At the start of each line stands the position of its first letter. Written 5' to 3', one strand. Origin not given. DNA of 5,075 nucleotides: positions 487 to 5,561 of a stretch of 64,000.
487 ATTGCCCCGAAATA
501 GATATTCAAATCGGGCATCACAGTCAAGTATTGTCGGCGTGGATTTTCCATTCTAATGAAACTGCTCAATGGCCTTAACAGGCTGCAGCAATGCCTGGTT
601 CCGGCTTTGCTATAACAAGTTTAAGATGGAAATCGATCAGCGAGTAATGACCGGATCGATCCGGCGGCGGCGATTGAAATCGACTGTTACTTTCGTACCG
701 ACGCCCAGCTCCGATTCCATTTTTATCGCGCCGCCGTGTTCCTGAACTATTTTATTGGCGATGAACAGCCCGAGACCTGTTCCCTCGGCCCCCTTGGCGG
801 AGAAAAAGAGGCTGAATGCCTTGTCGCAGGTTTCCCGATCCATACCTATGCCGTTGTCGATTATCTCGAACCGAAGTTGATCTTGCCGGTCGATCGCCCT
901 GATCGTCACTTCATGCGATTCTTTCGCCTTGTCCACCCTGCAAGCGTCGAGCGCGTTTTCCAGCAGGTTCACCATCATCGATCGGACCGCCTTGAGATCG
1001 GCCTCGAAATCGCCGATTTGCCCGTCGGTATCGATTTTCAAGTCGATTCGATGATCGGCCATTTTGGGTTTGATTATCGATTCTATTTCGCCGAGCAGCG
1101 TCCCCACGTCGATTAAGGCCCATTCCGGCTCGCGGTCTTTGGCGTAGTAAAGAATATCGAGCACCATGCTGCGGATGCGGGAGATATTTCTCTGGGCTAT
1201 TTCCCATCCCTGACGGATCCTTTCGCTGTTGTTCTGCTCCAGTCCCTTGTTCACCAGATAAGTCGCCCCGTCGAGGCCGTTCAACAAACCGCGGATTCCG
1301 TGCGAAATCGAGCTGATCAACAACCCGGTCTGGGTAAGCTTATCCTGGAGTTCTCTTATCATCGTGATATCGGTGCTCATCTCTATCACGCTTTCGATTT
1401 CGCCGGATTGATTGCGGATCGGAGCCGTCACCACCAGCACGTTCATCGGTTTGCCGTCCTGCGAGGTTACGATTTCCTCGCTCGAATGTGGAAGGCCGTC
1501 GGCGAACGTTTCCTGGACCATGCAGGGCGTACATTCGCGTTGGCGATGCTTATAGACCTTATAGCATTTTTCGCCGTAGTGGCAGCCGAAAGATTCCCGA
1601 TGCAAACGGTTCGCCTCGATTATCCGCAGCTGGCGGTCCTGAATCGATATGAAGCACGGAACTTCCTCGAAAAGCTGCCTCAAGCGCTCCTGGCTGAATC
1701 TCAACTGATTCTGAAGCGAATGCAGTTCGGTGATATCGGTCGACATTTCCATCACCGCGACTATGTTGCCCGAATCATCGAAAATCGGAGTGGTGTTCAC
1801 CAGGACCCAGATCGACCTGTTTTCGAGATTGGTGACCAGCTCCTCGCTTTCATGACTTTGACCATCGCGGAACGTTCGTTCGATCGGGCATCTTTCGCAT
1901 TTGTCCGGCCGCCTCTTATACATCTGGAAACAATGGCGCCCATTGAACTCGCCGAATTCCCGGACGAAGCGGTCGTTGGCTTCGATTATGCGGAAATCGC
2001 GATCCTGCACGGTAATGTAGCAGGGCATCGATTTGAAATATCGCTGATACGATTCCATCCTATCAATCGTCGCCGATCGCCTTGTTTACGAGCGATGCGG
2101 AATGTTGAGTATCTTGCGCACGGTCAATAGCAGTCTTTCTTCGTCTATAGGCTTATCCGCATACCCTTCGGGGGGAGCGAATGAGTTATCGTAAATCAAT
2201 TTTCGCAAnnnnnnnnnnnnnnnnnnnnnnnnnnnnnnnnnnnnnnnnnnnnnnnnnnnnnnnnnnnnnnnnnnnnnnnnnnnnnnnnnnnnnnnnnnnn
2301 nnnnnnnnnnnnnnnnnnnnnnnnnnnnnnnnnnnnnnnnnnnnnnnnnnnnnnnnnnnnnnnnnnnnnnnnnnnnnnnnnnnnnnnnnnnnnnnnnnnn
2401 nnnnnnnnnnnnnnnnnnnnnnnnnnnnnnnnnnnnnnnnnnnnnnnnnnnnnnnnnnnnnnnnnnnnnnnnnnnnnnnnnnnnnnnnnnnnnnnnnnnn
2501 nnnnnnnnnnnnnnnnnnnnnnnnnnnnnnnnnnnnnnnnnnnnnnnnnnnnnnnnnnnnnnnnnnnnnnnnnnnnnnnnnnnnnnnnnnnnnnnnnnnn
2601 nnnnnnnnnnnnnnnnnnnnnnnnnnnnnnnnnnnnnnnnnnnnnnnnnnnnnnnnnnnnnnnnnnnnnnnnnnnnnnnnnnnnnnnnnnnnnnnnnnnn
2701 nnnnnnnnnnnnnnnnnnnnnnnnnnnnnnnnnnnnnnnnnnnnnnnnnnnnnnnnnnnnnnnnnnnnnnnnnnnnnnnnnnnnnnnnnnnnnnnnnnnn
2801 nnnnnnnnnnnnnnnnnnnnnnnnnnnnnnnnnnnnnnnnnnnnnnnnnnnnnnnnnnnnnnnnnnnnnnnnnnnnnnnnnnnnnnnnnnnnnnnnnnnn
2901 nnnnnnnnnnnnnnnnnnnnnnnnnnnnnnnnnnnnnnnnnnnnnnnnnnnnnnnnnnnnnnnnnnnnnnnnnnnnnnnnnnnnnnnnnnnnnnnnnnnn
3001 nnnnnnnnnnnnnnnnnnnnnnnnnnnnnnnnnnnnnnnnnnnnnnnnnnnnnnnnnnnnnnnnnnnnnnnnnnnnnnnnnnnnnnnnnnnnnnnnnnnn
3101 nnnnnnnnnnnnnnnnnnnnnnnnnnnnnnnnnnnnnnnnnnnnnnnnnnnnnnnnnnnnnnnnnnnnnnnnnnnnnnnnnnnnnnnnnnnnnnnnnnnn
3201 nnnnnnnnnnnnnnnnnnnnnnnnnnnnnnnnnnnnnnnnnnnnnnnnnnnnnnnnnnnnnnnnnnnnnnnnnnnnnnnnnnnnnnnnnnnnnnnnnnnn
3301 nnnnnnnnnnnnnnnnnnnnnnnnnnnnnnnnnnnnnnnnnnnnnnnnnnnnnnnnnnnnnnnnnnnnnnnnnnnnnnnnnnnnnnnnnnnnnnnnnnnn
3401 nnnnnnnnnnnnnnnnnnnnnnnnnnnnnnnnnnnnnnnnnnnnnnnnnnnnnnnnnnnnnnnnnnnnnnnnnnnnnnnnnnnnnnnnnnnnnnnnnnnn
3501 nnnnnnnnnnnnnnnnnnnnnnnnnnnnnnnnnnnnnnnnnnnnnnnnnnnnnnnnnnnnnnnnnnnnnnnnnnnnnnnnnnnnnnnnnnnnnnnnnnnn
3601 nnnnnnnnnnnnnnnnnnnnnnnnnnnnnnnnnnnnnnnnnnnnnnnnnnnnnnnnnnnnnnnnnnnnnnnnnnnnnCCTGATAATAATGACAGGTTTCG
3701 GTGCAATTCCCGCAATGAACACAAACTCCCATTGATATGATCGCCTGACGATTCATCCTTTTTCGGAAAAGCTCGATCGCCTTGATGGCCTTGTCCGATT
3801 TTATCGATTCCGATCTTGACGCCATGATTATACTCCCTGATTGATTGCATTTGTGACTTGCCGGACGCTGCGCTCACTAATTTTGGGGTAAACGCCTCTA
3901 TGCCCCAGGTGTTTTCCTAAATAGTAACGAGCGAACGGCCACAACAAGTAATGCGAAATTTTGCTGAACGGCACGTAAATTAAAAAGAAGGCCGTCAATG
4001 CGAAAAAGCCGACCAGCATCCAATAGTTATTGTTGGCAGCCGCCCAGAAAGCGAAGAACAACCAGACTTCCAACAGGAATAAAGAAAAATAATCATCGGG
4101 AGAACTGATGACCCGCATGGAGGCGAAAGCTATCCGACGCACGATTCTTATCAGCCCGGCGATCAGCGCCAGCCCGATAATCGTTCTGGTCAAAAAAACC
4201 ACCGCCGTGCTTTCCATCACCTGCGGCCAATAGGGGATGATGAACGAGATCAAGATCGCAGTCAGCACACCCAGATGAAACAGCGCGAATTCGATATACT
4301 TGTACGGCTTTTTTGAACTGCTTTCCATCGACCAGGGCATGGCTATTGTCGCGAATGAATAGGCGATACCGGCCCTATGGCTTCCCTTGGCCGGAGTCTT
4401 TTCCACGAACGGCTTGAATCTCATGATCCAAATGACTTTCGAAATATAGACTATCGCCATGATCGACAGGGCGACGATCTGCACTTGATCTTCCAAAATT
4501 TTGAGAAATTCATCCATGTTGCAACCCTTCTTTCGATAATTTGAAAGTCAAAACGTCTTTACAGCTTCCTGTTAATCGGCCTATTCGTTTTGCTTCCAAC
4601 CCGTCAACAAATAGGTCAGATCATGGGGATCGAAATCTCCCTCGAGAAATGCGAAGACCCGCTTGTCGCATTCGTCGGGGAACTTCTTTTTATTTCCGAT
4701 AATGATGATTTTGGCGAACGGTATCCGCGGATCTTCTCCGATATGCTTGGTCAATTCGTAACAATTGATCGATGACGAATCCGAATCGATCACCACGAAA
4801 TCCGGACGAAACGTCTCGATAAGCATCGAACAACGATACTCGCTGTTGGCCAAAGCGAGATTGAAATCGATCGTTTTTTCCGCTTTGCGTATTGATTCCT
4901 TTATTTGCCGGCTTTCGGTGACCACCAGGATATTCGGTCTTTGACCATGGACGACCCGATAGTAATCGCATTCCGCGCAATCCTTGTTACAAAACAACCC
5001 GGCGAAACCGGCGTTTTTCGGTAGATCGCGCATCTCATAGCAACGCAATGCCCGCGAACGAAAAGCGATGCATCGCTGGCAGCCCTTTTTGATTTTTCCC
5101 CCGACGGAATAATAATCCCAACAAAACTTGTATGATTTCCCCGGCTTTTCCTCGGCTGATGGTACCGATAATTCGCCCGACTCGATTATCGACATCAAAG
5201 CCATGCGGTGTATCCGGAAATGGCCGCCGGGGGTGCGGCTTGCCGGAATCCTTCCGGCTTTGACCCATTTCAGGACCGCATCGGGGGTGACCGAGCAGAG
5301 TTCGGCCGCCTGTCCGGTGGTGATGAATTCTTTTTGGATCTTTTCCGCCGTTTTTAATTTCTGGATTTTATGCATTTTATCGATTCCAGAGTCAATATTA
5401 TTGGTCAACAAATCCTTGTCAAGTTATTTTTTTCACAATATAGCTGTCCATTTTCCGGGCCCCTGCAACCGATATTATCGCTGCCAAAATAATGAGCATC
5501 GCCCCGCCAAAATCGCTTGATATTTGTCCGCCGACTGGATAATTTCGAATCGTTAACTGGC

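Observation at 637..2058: Histidine kinase with duplicated PAS modules, each carrying a 4-5 cysteine motif (possible Fe-S or thiol-redox sensing)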

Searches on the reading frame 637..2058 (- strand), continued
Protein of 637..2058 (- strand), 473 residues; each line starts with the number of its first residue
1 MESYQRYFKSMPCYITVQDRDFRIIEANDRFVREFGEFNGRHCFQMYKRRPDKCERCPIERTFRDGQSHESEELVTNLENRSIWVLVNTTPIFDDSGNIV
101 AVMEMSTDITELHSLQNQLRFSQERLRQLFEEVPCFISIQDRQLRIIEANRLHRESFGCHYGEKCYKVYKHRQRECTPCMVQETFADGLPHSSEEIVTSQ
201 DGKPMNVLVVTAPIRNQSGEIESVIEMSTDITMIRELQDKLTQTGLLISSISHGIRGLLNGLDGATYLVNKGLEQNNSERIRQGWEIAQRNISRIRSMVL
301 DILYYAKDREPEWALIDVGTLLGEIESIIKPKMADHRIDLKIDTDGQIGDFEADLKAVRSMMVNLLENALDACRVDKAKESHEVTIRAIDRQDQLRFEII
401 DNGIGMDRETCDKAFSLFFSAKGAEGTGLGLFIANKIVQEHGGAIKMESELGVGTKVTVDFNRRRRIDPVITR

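Call 24: find_related_loci(query=A1, collection=genome_contigs, flank=8000)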
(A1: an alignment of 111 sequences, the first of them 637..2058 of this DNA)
Query A1 (473 aa) in genome_contigs; peptide patterns used: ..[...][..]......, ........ (x = any residue, [..] = any of these).
599 stretches matched a pattern (row limit reached: there are more); 562 encode a relative of the query (tblastn E <= 1e-3); the best 80 are kept; 80 distinct loci.
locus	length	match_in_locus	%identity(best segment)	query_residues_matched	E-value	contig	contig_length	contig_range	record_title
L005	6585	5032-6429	61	4-469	0e+0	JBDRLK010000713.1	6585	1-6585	MAG: Pseudomonadota bacterium isolate MEGAHIT-group-1.774 k141_777710, whole genome shotgun sequence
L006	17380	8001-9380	63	2-465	0e+0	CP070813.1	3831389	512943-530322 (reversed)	MAG: Candidatus Zixiibacteriota bacterium isolate bin119 chromosome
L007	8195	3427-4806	62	4-465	0e+0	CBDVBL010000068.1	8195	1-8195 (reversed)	MAG TPA_asm: uncultured bacterium isolate SRR22302355_binner13_Refined_64 genome assembly, contig: ERZ25746546.2478, who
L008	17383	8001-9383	60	2-464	0e+0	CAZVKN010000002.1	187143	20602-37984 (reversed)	MAG TPA_asm: uncultured bacterium isolate SRP077602_co2_90 genome assembly, contig: NODE_53_length_187143_cov_14.709554,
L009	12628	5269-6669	61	4-472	0e+0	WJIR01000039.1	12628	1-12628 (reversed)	MAG: Candidatus Zixiibacteriota bacterium isolate Bin_336 k141_619691, whole genome shotgun sequence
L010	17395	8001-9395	60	2-471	0e+0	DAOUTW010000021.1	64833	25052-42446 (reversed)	MAG TPA_asm: Candidatus Zixiibacteriota bacterium isolate CSMAG_807 CSMAG_807_k141_97344_length_64833_cov_10.9977, whole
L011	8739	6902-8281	62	2-463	0e+0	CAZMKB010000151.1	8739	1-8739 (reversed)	MAG TPA_asm: uncultured Gemmatimonadota bacterium isolate SRP141376_co1_256 genome assembly, contig: NODE_14369_length_8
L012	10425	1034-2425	59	2-465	0e+0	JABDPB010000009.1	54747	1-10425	MAG: Ignavibacteriaceae bacterium isolate Site_B3 k127_15686, whole genome shotgun sequence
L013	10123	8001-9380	59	4-465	0e+0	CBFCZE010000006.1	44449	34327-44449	MAG TPA_asm: uncultured bacterium isolate SRR26215683_binner13_Refined_79 genome assembly, contig: ERZ25073488.168, whol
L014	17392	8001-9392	59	2-465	0e+0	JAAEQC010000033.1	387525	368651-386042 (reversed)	MAG: bacterium isolate Gpa_8 GpaG_CONTIG551705, whole genome shotgun sequence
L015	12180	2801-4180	59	2-463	0e+0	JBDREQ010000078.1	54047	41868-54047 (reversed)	MAG: Candidatus Zixiibacteriota bacterium isolate MEGAHIT-group-1.322 k141_12356585, whole genome shotgun sequence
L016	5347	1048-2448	60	2-472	0e+0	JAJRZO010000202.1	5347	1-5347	MAG: Candidatus Zixiibacteriota bacterium isolate Dive96_bin4.201 k141_2305808, whole genome shotgun sequence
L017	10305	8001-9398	59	1-465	0e+0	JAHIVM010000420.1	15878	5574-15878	MAG: Candidatus Zixiibacteriota bacterium isolate MM_PC_MetaG.mb.8 MM_PC_MetaG.mb.8_k141_1455226, whole genome shotgun s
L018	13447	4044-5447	58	2-463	0e+0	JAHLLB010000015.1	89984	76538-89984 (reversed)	MAG: bacterium isolate MAG87 NODE_851_length_89984_cov_608.633989, whole genome shotgun sequence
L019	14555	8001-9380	61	4-463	0e+0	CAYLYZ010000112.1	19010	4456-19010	MAG TPA_asm: uncultured bacterium isolate SRP077602_co7_566 genome assembly, contig: NODE_14342_length_19010_cov_18.3907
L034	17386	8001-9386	59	2-465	0e+0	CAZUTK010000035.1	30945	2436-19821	MAG TPA_asm: uncultured bacterium isolate SRP290908_co1_416 genome assembly, contig: NODE_1732_length_30945_cov_7.706280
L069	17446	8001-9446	54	4-465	2e-172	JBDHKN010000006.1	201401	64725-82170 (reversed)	MAG: Gemmatimonadota bacterium isolate BHB10-38_Bin_27 BHB10-38_Bin_27_scaffold_458, whole genome shotgun sequence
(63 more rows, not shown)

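Call 25: predict_structure(alignment_id=A1)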
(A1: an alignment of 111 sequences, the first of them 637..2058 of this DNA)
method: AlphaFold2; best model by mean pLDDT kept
length: 473 residues; sequences in the alignment: 111
mean_pLDDT: 86.0   pTM: 0.50
mean pLDDT of the five models: 86.0, 85.7, 84.2, 81.7, 74.4
residues with pLDDT >= 90: 233; 70-90: 196; 50-70: 31; < 50: 13
segments of 3 or more residues with pLDDT < 50: 419-426, 469-473
pLDDT, mean of each block of 10 residues (from residue 1): 82 93 93 91 89 88 94 92 94 94 94 91 91 93 95 91 91 88 95 92 92 95 95 84 67 73 85 88 82 74 66 89 90 88 83 89 88 83 93 91 83 62 52 83 89 91 72 35
secondary structure, 60 per line:
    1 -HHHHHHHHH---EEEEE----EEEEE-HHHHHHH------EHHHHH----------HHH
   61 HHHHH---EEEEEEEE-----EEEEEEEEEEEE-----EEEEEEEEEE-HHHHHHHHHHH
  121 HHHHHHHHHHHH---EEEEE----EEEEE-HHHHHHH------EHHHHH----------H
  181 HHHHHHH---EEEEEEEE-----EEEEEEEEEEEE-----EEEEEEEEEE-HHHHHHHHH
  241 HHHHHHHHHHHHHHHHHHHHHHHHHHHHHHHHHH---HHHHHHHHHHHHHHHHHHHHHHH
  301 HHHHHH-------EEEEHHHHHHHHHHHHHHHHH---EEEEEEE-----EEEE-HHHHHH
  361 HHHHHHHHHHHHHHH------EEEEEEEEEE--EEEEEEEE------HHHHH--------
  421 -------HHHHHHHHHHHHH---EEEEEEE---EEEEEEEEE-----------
elements in order: H2-10 E14-18 E23-27 H29-35 H43-47 H58-65 E69-76 E82-93 E99-108 H110-132 E136-140 E145-149 H151-157 H165-169 H180-187 E191-198 E204-215 E221-230 H232-274 H278-306 E314-317 H318-334 E338-344 E350-353 H355-375 E382-391 E394-401 H408-412 H428-440 E444-450 E454-462

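Call 60: search_protein_families(library=ncbifam, proteins=[L034:2655-4388:+, L069:4911-5450:+, L019:4097-4603:+], max_evalue=0.00001)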
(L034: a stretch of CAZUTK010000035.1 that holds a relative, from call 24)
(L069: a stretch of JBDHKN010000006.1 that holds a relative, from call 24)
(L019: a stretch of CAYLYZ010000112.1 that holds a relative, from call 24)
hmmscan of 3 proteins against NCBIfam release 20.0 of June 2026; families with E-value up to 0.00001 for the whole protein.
L034:2655-4388:+ (578 aa): 33 families (the best 25 are shown)
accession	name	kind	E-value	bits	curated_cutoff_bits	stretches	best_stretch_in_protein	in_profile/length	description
TIGR01817.1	nifA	equivalog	1.3e-106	357.5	528.85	1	273-527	194-447/534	nif-specific transcriptional activator NifA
NF041552.1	TF_PrdR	equivalog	5.6e-106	355.1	795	1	146-574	133-573/577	sigma-54 dependent transcriptional regulator PrdR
NF008469.0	PRK11361.1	equivalog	6.3e-102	341.6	714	1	259-572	127-449/461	acetoacetate metabolism transcriptional regulator AtoC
NF038308.1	RNA_repair_RtcR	equivalog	2.2e-97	327.1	650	1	259-568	164-502/530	RNA repair transcriptional activator RtcR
TIGR02915.1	PEP_resp_reg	equivalog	1.8e-96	323.7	502.6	1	263-576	124-441/445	PEP-CTERM-box response regulator transcription factor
TIGR01818.1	ntrC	equivalog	1e-95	321.3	558.6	1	273-525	132-384/463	nitrogen regulation protein NR(I)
NF003451.0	PRK05022.1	equivalog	2.2e-89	300.5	476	1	273-572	188-503/512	nitric oxide reductase transcriptional regulator NorR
NF007689.0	PRK10365.1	equivalog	6.1e-86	288.9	760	1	269-574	133-439/441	sigma-54-dependent response regulator transcription factor ZraR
NF008085.0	PRK10820.1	equivalog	5.6e-85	285.9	576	1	117-517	49-446/520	transcriptional regulator TyrR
TIGR02974.1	phageshock_pspF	equivalog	8e-84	281.7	443.55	1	277-517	1-242/336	phage shock protein operon transcriptional activator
NF041946.1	LuxO_transreg_Vib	equivalog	8.1e-83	278.7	800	1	270-526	128-384/463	quorum-sensing sigma-54 dependent transcriptional regulator LuxO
NF011695.0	PRK15115.1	equivalog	8.7e-83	278.5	763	1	255-576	115-435/445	two-component system response regulator GlrR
TIGR02329.1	propionate_PrpR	equivalog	5.8e-82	276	499.2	1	265-574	202-524/526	propionate catabolism operon regulatory protein PrpR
NF011953.0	PRK15424.1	equivalog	4.9e-81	272.9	703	1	263-576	207-533/538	propionate catabolism operon regulatory protein PrpR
NF050807.1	TransRegFlbDCaul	equivalog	9.6e-81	271.9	750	1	274-528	117-373/454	sigma-54-dependent transcriptional regulator FlbD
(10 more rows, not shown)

L069:4911-5450:+ (180 aa): 11 families
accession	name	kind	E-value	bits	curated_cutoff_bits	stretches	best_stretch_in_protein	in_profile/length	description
NF001667.0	PRK00431.2-3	equivalog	1e-34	119.8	252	1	11-174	5-171/182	ADP-ribose-binding protein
NF001664.0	PRK00431.1-6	equivalog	1.5e-30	105.8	200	1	14-177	2-170/173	O-acetyl-ADP-ribose deacetylase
NF001665.0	PRK00431.2-1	equivalog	8.1e-30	103.7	315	1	15-176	9-171/177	ADP-ribose-binding protein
NF001663.0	PRK00431.1-4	equivalog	3.2e-29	102.1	285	1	14-176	7-175/180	ADP-ribose-binding protein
NF001668.0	PRK00431.2-4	equivalog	1.2e-28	100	278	1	16-174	51-210/220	ADP-ribose-binding protein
NF009880.0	PRK13341.1-1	equivalog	7.9e-24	83.9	891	1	13-170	426-591/599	AAA family ATPase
NF001660.0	PRK00431.1-1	equivalog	5.8e-21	74.8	271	1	14-166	3-161/177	O-acetyl-ADP-ribose deacetylase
NF001661.0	PRK00431.1-2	equivalog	1.1e-18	67.7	291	1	16-178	3-173/179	O-acetyl-ADP-ribose deacetylase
NF001666.0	PRK00431.2-2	equivalog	2.5e-18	66.5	246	1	16-165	3-151/164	ADP-ribose-binding protein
NF001662.0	PRK00431.1-3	equivalog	1.7e-16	60.6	215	1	14-174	3-179/185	[protein ADP-ribosylglutamate] hydrolase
NF003163.0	PRK04143.1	equivalog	1.5e-12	47.5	272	1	67-176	146-260/265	protein-ADP-ribose hydrolase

L019:4097-4603:+ (169 aa): 5 families
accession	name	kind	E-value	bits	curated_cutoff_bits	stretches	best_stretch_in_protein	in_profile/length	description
NF047375.1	HeatShock_HspR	equivalog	1.6e-15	56.8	105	1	23-93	2-72/92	heat shock protein transcriptional repressor HspR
TIGR01950.1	SoxR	equivalog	1.4e-09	37.9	116.9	1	25-112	2-86/142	redox-sensitive transcriptional activator SoxR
NF047377.1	heat_HspR_dupli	exception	1.2e-08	34.7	300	1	20-89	122-191/214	heat shock protein transcriptional repressor HspR, fused homodimer type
NF053740.1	TransRegTnrAGPos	equivalog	6.1e-07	29.6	140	1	23-73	11-61/108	hypothetical protein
TIGR02044.1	CueR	equivalog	6.8e-07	29.4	147.4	1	25-93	1-69/127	Cu(I)-responsive transcriptional regulator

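Call 66: list_cluster_members(proteins=[P0001, P0121, P0005])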
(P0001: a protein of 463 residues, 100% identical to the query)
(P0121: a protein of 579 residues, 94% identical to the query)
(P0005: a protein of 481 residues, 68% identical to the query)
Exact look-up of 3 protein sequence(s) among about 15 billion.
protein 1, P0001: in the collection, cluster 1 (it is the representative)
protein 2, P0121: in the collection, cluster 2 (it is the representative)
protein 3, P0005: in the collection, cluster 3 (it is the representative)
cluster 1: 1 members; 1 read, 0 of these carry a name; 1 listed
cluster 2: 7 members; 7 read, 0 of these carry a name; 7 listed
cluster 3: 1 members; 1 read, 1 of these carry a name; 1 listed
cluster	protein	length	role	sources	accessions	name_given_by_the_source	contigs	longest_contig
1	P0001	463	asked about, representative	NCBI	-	-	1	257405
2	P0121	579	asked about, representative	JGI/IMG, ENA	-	-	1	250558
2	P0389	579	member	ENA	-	-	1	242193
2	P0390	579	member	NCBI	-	-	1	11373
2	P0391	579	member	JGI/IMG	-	-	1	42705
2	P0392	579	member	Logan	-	-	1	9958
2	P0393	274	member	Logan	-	-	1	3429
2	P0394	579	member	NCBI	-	-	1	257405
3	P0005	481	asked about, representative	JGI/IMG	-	PAS domain S-box-containing protein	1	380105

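Call 80: search_protein_families(library=padloc, proteins=[window:637-2058:-, L069:4911-5450:+], max_evalue=0.001)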
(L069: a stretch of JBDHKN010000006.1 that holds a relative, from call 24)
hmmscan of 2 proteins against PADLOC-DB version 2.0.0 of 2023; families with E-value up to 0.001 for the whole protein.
window:637-2058:- (473 aa): 0 families

L069:4911-5450:+ (180 aa): 0 families

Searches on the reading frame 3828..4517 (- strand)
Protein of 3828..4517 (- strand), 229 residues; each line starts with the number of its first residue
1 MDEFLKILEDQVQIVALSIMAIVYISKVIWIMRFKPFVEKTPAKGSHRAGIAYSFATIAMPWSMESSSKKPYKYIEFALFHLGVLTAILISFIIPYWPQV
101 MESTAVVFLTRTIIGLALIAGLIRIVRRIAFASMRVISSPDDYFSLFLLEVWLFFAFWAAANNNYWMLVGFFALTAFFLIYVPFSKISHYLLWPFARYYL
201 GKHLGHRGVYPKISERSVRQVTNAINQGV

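Call 3: search_protein_families(library=pfam, proteins=[window:3828-4517:-], max_evalue=0.1)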
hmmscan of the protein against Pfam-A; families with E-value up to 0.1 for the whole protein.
window:3828-4517:- (229 aa): 0 families

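Call 4: search_protein_families(library=ncbifam, proteins=[window:3828-4517:-], max_evalue=0.1)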
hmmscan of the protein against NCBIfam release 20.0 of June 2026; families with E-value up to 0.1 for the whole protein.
window:3828-4517:- (229 aa): 3 families
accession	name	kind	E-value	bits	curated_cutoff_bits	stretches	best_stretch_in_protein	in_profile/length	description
NF045716.1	sulf_resp_HmcE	equivalog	2e-12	47.2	275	1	12-205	16-212/226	sulfate respiration complex protein HmcE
NF045723.1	memb_anch_TmcC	equivalog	1.4e-08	34.5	240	1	51-205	47-210/218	TmcC family electron transfer complex membrane anchor subunit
NF038037.1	cytob_DsrM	equivalog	0.0028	16.9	300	1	105-149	161-202/320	sulfate reduction electron transfer complex DsrMKJOP subunit DsrM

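Call 80: search_protein_families(library=padloc, proteins=[window:3828-4517:-], max_evalue=0.001)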
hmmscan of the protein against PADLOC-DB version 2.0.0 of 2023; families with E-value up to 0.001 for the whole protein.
window:3828-4517:- (229 aa): 0 families

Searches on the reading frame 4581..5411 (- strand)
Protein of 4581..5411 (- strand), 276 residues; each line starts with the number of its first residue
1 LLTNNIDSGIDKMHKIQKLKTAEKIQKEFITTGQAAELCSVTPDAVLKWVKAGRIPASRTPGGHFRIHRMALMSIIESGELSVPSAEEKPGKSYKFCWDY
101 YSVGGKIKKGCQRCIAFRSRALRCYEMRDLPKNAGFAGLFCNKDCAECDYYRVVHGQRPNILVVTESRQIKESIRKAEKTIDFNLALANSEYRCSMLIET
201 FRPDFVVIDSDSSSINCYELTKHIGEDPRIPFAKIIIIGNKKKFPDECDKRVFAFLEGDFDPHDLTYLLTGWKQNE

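Call 3: search_protein_families(library=pfam, proteins=[window:4581-5411:-], max_evalue=0.1)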
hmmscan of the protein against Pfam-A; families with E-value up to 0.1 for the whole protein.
window:4581-5411:- (276 aa): 4 families
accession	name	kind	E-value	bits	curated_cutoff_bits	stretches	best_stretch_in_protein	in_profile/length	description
PF12728.13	HTH_17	-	3.7e-10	40.3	27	1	30-78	2-49/51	Helix-turn-helix domain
PF00376.29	MerR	-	5.8e-08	32.9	28.2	1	31-64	1-35/38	MerR family regulatory protein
PF00072.30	Response_reg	-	0.0083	16.7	30.2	1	161-243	1-81/111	Response regulator receiver domain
PF13338.12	AbiEi_4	-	0.077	13.6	25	0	19-55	3-38/49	Transcriptional regulator, AbiEi antitoxin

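Call 4: search_protein_families(library=ncbifam, proteins=[window:4581-5411:-], max_evalue=0.1)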
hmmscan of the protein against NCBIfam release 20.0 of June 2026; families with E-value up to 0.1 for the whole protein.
window:4581-5411:- (276 aa): 7 families
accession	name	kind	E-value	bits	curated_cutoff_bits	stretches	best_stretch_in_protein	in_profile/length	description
TIGR01764.1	excise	domain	3.2e-10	40.2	28.8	1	29-73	1-44/49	excisionase family DNA-binding protein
NF033787.1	HTH_BldC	subfamily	1.9e-09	37.2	77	1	29-69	2-42/49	BldC family transcriptional regulator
NF046037.1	carphisopro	domain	2.6e-05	24.3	38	1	33-61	12-40/54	carph-isopro domain-containing protein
NF045914.1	RespRegNblR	equivalog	0.0016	18.1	300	1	156-225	4-73/228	response regulator transcription factor NblR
NF033518.0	transpos_IS607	equivalog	0.002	17.7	110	1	34-78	2-46/187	IS607 family transposase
NF040990.2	MamR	equivalog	0.018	15.4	100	1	10-67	23-80/91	magnetosome protein MamR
TIGR02154.1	PhoB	equivalog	0.051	12.9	296.2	1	159-241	3-85/226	phosphate regulon transcriptional regulator PhoB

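Call 80: search_protein_families(library=padloc, proteins=[window:4581-5411:-], max_evalue=0.001)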
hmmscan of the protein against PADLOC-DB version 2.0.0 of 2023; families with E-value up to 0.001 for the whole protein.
window:4581-5411:- (276 aa): 1 family
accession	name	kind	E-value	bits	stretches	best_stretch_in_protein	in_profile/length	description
PDLC04133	mad1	-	1.1e-05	23.6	1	27-69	3-44/60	mads_1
